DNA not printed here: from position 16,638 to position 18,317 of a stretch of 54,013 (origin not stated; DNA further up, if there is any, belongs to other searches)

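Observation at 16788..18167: Second RpoD-like sigma factor with rewired recognition residues and a fused LuxR-type HTH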

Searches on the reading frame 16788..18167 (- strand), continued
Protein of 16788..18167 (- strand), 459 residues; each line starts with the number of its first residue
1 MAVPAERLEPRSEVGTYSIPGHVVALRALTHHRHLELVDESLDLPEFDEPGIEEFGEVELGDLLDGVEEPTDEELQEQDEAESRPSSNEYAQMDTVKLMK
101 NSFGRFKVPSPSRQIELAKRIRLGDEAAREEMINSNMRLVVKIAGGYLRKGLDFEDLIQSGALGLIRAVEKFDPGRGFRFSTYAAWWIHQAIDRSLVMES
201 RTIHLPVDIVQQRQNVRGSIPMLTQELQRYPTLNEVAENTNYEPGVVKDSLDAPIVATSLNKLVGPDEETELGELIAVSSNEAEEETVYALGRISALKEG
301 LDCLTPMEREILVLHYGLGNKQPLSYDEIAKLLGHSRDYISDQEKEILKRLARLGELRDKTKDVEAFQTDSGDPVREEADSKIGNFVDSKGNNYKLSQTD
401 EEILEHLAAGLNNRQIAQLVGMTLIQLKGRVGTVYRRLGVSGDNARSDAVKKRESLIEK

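Call 60: search_solved_structures(query=window:16791-18167:-, max_evalue=1e-20, show_alignments=0)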
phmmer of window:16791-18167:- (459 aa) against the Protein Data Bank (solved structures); distinct sequences matched with E-value up to 1e-20: 61 (the best 60 are shown).
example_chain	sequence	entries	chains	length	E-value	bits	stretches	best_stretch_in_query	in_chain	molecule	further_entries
8gzg_F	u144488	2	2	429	8.7e-47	163.3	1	110-352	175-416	RNA polymerase sigma factor SigA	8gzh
8x6f_E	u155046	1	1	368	1.2e-46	162.9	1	45-353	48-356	RNA polymerase sigma factor SigA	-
6omf_F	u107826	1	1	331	4.6e-46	161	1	44-354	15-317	RNA polymerase sigma factor RpoS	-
8h3v_G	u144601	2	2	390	6.1e-46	160.6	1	120-352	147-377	RNA polymerase sigma factor SigA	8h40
7f0r_F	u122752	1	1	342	1.1e-45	159.7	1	89-363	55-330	RNA polymerase sigma factor RpoS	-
9dvs_G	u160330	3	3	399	1.2e-45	159.6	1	116-352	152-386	RNA polymerase sigma factor SigA1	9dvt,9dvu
7vf9_F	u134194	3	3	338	1.4e-45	159.4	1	89-358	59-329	RNA polymerase sigma factor RpoS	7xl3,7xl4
5ipl_F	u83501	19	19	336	1.6e-45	159.2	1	45-354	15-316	RNA polymerase sigma factor RpoS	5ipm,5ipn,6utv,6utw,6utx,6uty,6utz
6kj6_F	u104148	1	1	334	1.8e-45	159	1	44-354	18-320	RNA polymerase sigma factor RpoS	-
6uu8_FFF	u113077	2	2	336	3e-45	158.3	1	45-354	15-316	RNA polymerase sigma factor RpoS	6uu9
7ckq_F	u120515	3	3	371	1.7e-44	155.8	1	56-353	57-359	RNA polymerase sigma factor SigA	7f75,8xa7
7pp4_f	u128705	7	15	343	3.7e-44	154.7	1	112-362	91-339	RNA polymerase sigma factor SigB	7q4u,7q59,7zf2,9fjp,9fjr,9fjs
7l7b_F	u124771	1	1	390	1.1e-42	149.8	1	94-353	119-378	RNA polymerase sigma factor SigA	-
8k60_F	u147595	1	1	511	8e-39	137.1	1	124-352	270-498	RNA polymerase principal sigma factor HrdB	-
7vpz_F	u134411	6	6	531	9.2e-39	136.9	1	124-352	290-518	RNA polymerase principal sigma factor HrdB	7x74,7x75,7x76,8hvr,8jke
7kif_F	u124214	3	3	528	6.4e-38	134.1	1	107-352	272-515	RNA polymerase sigma factor SigA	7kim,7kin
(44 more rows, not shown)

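Call 62: list_cluster_members(proteins=[P0118, P0139, P0140, P0160])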
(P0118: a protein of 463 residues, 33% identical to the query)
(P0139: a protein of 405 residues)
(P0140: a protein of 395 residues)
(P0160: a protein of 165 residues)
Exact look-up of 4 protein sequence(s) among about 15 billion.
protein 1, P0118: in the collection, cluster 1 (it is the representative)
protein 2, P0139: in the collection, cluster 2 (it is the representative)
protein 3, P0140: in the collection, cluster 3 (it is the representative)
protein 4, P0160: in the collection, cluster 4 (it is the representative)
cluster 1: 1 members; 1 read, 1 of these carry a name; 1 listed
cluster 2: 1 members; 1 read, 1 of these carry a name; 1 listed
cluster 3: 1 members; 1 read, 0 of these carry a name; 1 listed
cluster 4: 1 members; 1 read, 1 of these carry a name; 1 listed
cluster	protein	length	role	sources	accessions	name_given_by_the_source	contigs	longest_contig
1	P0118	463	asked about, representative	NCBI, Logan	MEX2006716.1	MAG: sigma-70 family RNA polymerase sigma factor [Candidatus Saccharimonadales bacterium]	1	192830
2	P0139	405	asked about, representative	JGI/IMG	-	DNA-binding NarL/FixJ family response regulator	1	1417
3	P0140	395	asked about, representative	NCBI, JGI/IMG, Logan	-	-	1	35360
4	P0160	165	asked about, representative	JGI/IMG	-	DNA-binding NarL/FixJ family response regulator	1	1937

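Call 68: fold_search(model_id=the predicted structure, library=pdb)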
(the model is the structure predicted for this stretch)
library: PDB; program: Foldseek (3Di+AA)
matches with E <= 10: 599; with E <= 0.001: 188
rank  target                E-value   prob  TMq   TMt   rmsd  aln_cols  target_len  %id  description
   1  9a58_A                8.0e-15  1.00  0.30  0.37  25.2       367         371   28  Integrative model of SIGA-RPOC by crosslinking MS and deep learning (released 2024-09-18)
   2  8x6f_E                1.0e-14  1.00  0.30  0.48  19.3       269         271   36  Cryo-EM structure of Staphylococcus aureus sigA-dependent RNAP-promoter open complex (released 2024-06-05)
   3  5ipl_F                2.0e-14  1.00  0.30  0.46  20.7       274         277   34  SigmaS-transcription initiation complex with 4-nt nascent RNA (released 2016-03-30)
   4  6omf_F                2.3e-14  1.00  0.29  0.45  19.7       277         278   32  CryoEM structure of SigmaS-transcription initiation complex with activator Crl (released 2019-08-28)
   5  6ccv_F                1.6e-13  1.00  0.29  0.42  19.4       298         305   31  Crystal structure of a Mycobacterium smegmatis RNA polymerase transcription initiation complex with inhibitor Rifampic (released 2018-08-15)
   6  7p5x_AF               1.9e-13  1.00  0.29  0.40  20.6       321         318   30  Mycobacterial RNAP with transcriptional activator PafBC (released 2021-12-22)
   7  7xl3_F                2.8e-13  1.00  0.30  0.46  19.5       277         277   33  Cryo-EM structure of Pseudomonas aeruginosa RNAP sigmaS holoenzyme complexes with transcription factor SutA (open lobe (released 2022-07-27)
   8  6c04_F                3.2e-13  1.00  0.30  0.42  20.6       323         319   31  Mtb RNAP Holo/RbpA/double fork DNA -closed clamp (released 2018-03-28)
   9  6vvt_F                3.7e-13  1.00  0.29  0.41  18.2       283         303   31  Crystal structure of a Mycobacterium smegmatis transcription initiation complex with Rifampicin-resistant RNA polymera (released 2020-10-21)
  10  9dvu_G                3.9e-13  1.00  0.28  0.39  18.9       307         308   32  CryoEM structure of RpaA bound to PkaiBC DNA and Syn7942 RNAP-SigA holoenzyme (released 2025-10-15)
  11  8dy9_F                4.1e-13  1.00  0.31  0.45  19.7       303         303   31  Streptomyces venezuelae RNAP unconstrained open promoter complex with WhiA and WhiB transcription factors (released 2023-03-01)
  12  5vi8_F                4.5e-13  1.00  0.29  0.40  20.1       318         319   29  Structure of a mycobacterium smegmatis transcription initiation complex with an upstream-fork promoter fragment (released 2017-04-26)
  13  4g7h_F                4.7e-13  1.00  0.26  0.33  19.7       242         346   36  Crystal structure of Thermus thermophilus transcription initiation complex (released 2012-10-31)
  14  5tw1_F                5.0e-13  1.00  0.29  0.42  19.1       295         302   30  Crystal structure of a Mycobacterium smegmatis transcription initiation complex with RbpA (released 2017-01-18)
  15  9e87_F                5.5e-13  1.00  0.26  0.37  22.5       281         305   31  De Novo Mycobacterium tuberculosis transcription initiation pre-RPO promoter complex with open Beta' clamp (RNA Polyme (released 2025-10-01)
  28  7kin_F                1.9e-12  1.00  0.31  0.42  20.7       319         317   31  Mycobacterium tuberculosis WT RNAP transcription open promoter complex with WhiB7 promoter (released 2021-04-21)
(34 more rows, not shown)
